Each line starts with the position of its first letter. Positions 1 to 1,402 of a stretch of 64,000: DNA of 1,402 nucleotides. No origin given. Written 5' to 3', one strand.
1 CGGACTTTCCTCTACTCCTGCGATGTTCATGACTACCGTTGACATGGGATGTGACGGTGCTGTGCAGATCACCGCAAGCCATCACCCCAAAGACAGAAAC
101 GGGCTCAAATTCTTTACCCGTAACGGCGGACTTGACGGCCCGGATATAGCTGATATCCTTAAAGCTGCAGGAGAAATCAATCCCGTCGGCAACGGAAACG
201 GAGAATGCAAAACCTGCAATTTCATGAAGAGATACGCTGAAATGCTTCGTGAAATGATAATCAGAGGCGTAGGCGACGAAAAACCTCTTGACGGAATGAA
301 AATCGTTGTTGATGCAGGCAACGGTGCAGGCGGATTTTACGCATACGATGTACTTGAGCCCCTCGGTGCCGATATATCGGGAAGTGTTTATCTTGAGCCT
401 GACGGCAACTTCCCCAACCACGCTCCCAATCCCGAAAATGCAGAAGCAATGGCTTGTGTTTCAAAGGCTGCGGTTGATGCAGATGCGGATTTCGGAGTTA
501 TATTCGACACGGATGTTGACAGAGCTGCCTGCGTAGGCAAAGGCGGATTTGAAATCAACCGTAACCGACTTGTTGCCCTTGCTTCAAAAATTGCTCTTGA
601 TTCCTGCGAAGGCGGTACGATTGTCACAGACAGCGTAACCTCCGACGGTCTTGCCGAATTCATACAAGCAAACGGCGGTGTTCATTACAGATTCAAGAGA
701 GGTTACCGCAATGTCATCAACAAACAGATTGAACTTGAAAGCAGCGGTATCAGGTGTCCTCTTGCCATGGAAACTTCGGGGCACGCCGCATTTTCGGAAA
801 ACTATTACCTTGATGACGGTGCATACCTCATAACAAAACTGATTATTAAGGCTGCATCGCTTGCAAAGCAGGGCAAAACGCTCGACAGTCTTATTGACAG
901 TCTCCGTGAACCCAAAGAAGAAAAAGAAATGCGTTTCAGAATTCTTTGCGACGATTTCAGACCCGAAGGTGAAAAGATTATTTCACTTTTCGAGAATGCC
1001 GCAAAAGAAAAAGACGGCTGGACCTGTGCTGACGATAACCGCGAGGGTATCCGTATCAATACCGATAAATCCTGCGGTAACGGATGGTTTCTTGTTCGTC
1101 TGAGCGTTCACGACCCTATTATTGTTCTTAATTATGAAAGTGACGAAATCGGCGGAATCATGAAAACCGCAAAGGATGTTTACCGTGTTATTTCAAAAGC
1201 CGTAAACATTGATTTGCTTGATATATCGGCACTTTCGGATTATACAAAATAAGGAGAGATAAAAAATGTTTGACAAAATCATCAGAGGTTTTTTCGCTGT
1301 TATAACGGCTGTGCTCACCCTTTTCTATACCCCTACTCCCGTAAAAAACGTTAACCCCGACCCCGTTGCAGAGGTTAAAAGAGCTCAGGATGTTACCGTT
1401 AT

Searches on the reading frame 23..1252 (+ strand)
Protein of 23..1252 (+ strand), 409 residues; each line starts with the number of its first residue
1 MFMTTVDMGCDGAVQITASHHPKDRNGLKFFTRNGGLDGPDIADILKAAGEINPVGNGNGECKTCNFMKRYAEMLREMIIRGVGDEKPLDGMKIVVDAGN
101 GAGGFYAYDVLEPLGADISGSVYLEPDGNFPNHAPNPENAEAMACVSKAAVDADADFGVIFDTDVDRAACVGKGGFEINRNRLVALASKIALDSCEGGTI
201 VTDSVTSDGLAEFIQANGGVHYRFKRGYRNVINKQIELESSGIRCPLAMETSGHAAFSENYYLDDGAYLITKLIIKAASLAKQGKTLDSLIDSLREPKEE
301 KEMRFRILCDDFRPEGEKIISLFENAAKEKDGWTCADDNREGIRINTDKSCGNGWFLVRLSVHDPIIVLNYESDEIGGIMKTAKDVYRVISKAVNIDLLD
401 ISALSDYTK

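Call 24: search_protein_families(library=pfam, proteins=[window:23-1252:+], max_evalue=0.001)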
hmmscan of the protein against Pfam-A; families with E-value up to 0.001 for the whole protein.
window:23-1252:+ (409 aa): 3 families
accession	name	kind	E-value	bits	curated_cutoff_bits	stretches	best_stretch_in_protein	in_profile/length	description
PF02879.22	PGM_PMM_II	-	9.1e-22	78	29.3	1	70-173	2-101/103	Phosphoglucomutase/phosphomannomutase, alpha/beta/alpha domain II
PF02880.22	PGM_PMM_III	-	1.2e-13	51.6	20.7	1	180-294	2-111/115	Phosphoglucomutase/phosphomannomutase, alpha/beta/alpha domain III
PF02878.22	PGM_PMM_I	-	2.9e-08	33.9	22.5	1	3-45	84-126/138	Phosphoglucomutase/phosphomannomutase, alpha/beta/alpha domain I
